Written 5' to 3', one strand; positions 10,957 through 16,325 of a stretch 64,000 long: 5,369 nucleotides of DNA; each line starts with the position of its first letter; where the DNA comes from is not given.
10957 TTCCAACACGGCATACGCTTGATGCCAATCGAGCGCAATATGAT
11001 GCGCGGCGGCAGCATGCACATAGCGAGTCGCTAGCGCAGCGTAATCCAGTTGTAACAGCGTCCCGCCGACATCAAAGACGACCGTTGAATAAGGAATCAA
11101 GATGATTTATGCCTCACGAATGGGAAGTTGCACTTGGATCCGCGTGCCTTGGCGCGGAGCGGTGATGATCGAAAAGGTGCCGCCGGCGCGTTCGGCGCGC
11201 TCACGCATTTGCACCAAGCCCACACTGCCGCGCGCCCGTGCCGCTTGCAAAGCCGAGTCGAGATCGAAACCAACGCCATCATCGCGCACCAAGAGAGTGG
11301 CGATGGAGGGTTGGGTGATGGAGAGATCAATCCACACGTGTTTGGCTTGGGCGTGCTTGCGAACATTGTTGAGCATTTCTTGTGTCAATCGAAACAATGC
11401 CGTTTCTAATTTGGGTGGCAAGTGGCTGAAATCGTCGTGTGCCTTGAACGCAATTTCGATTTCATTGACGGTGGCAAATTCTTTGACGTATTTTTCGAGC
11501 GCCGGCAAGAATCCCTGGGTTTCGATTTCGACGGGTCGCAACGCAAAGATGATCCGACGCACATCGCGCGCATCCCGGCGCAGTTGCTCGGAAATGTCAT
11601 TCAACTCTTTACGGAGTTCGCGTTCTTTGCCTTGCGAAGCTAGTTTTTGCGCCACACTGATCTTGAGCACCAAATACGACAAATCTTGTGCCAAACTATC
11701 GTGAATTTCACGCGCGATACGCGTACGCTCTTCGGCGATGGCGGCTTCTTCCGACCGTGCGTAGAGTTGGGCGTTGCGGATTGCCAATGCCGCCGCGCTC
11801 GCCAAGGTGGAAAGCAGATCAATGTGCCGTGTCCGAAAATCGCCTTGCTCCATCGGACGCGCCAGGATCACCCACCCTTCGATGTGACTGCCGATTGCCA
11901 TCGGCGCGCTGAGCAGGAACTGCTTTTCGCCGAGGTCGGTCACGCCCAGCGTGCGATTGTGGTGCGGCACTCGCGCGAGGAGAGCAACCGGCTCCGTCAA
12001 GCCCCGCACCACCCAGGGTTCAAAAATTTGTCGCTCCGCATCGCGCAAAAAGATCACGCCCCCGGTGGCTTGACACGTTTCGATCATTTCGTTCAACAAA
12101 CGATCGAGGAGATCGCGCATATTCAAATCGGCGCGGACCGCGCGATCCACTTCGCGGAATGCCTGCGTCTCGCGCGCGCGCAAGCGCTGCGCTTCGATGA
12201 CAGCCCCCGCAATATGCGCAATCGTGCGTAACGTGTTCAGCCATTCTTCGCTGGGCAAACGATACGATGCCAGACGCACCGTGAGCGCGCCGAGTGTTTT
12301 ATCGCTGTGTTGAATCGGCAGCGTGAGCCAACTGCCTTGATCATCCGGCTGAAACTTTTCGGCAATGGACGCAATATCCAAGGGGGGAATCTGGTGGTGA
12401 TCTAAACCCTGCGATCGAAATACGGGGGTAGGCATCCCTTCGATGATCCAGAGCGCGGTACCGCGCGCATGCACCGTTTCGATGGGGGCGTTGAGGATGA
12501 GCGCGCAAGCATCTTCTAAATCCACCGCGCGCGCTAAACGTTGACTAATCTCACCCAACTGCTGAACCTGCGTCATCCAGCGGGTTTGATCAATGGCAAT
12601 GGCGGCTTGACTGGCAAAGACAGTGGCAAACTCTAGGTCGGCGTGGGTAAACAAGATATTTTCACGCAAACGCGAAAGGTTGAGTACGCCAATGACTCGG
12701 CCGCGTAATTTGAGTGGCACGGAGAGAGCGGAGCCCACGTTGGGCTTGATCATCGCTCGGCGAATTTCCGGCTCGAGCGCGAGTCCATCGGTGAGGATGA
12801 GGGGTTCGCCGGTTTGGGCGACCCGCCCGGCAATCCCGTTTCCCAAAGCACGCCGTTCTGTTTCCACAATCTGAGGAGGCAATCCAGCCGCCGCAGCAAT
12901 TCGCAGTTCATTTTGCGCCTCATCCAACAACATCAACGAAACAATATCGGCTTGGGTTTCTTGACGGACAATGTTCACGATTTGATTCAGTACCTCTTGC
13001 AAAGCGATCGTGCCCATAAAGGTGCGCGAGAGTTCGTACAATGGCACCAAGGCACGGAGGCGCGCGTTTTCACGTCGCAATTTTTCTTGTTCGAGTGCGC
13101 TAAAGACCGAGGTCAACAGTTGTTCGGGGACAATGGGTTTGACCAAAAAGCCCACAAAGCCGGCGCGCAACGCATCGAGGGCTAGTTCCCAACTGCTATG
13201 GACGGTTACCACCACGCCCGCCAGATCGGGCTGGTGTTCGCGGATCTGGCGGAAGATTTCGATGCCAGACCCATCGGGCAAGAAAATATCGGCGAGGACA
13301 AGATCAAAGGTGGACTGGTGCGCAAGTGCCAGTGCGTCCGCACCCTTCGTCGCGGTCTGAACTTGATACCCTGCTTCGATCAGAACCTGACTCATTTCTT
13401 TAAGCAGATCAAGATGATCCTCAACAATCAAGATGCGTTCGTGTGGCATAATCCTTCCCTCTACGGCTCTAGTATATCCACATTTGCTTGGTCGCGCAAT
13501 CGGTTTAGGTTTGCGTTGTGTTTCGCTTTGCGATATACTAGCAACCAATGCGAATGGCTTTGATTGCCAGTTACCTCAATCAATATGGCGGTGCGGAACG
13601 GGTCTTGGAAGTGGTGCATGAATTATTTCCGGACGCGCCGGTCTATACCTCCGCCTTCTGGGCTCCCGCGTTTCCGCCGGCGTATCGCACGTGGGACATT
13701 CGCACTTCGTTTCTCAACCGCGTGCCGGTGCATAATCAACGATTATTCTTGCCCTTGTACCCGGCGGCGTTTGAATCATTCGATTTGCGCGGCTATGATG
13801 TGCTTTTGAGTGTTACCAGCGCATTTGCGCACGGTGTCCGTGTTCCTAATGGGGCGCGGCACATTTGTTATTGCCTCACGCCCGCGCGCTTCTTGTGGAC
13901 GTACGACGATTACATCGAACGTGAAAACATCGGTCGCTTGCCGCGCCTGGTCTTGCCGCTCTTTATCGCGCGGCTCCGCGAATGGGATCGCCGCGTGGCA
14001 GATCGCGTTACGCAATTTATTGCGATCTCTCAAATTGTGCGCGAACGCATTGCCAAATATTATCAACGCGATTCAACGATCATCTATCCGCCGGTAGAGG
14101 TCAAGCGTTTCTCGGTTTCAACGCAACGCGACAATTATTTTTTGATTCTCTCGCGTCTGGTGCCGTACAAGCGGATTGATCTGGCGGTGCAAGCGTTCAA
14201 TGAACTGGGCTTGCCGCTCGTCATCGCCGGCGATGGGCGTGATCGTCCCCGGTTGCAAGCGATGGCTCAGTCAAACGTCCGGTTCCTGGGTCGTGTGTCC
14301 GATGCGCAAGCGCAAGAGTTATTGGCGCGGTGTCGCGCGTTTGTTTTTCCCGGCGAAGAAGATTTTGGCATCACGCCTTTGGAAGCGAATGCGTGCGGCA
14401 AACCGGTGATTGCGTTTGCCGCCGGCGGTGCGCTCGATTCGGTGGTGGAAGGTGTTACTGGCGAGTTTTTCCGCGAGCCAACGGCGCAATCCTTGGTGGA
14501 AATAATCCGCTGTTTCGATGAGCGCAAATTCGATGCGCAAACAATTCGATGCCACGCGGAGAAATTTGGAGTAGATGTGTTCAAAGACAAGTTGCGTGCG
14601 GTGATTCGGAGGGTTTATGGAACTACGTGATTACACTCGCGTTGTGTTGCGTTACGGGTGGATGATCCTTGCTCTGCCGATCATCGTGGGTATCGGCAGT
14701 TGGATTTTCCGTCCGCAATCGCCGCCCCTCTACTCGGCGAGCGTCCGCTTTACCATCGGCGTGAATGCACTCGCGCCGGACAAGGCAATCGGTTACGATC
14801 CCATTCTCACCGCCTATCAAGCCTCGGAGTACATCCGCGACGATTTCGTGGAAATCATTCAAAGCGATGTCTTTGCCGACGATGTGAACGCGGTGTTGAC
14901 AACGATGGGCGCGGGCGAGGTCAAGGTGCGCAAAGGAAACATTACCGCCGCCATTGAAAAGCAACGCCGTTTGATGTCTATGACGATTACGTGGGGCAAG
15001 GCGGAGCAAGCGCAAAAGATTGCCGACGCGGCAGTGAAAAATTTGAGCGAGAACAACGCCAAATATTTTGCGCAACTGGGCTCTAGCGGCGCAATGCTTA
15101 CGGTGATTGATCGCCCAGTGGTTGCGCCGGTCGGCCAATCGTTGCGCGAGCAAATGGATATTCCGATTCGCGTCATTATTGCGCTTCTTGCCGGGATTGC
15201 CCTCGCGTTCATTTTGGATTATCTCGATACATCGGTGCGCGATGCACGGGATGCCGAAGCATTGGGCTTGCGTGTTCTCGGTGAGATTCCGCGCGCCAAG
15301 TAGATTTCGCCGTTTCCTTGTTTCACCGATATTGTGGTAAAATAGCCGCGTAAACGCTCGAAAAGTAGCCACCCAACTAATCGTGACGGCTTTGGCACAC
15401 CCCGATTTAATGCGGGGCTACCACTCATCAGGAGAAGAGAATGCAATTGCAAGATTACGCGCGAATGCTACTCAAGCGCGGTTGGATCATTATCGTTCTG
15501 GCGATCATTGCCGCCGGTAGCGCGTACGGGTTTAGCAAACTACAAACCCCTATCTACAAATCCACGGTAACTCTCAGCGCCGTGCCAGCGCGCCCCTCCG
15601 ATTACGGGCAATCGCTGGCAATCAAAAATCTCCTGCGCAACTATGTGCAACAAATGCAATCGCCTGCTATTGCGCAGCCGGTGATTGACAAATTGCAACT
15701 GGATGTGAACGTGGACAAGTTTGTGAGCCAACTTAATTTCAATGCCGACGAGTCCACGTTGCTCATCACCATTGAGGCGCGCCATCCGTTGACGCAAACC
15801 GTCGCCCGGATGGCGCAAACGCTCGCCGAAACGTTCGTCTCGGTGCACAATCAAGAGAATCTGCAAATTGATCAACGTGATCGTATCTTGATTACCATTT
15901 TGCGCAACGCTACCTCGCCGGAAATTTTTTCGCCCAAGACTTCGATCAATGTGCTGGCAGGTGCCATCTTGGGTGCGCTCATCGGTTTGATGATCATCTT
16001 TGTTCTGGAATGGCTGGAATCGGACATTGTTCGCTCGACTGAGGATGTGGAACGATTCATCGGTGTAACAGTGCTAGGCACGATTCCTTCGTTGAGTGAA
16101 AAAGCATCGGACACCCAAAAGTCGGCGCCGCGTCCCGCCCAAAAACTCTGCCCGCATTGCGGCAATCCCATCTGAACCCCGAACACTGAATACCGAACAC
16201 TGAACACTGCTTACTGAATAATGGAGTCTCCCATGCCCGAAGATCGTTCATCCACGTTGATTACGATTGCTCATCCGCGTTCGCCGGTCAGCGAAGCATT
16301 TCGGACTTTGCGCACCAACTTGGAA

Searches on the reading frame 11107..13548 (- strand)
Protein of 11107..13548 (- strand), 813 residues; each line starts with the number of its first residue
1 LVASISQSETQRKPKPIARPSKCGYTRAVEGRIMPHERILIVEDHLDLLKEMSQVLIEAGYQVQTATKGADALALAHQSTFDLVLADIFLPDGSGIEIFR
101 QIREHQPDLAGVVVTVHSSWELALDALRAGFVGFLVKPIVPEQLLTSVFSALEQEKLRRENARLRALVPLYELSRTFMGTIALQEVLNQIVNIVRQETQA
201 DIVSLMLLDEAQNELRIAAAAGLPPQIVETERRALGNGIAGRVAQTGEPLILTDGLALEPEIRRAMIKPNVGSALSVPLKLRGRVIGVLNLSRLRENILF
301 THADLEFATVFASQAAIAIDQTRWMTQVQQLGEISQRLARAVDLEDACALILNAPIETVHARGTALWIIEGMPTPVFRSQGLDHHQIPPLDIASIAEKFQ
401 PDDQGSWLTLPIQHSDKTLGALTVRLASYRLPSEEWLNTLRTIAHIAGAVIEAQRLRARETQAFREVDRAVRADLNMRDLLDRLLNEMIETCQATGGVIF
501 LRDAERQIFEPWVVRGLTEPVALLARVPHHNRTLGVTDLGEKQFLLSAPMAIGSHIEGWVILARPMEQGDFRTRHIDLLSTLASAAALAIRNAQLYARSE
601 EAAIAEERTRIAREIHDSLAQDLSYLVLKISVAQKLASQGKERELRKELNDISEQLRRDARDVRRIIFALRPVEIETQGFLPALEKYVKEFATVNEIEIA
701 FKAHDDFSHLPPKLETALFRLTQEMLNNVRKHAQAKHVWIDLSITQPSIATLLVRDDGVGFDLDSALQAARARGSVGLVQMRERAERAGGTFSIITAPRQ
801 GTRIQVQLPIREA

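Call 82: search_protein_families(library=pfam, proteins=[window:11107-13548:-], max_evalue=0.00001)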
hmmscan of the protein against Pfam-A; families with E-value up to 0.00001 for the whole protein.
window:11107-13548:- (813 aa): 6 families
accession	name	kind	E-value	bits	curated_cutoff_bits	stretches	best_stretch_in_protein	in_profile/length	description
PF13185.12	GAF_2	-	2.4e-32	112.4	28.6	1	183-320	4-136/136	GAF domain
PF00072.30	Response_reg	-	2.4e-26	92.5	30.2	1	39-148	1-110/111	Response regulator receiver domain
PF01590.32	GAF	-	3.6e-26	92.7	22.4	1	183-319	2-133/133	GAF domain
PF13492.12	GAF_3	-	6.4e-20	72.3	27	1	183-321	2-129/129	GAF domain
PF07730.19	HisKA_3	-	6.8e-16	59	24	1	607-673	1-66/68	Histidine kinase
PF02518.31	HATPase_c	-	5.3e-11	43.4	26.4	1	715-811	3-110/111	Histidine kinase-, DNA gyrase B-, and HSP90-like ATPase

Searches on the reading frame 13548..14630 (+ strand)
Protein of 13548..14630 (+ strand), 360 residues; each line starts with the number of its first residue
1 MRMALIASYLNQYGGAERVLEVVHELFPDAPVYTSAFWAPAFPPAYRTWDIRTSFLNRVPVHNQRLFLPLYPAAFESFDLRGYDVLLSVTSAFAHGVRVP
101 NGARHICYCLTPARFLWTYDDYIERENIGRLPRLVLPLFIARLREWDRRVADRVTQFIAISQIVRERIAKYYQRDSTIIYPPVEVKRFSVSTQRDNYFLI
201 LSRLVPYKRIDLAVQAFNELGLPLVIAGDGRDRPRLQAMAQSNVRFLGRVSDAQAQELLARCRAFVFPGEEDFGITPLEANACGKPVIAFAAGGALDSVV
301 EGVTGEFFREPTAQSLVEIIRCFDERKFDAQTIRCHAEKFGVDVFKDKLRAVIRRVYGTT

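Call 82: search_protein_families(library=pfam, proteins=[window:13548-14630:+], max_evalue=0.00001)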
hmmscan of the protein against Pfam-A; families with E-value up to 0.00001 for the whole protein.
window:13548-14630:+ (360 aa): 2 families
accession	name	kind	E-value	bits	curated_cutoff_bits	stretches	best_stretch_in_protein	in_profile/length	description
PF00534.26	Glycos_transf_1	-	4.8e-28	98.3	26.4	1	190-321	10-153/172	Glycosyl transferases group 1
PF13692.12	Glyco_trans_1_4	-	1.1e-21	78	27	1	197-320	3-136/142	Glycosyl transferases group 1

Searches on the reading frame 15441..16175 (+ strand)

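Call 83: search_protein_families(library=pfam, proteins=[window:15441-16175:+], max_evalue=0.00001)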
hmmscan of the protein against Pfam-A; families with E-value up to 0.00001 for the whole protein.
window:15441-16175:+ (244 aa): 1 family
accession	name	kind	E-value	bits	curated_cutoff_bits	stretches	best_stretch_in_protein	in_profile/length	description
PF02706.20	Wzz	-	6.4e-08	33.2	25.5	1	3-85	5-91/91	Chain length determinant protein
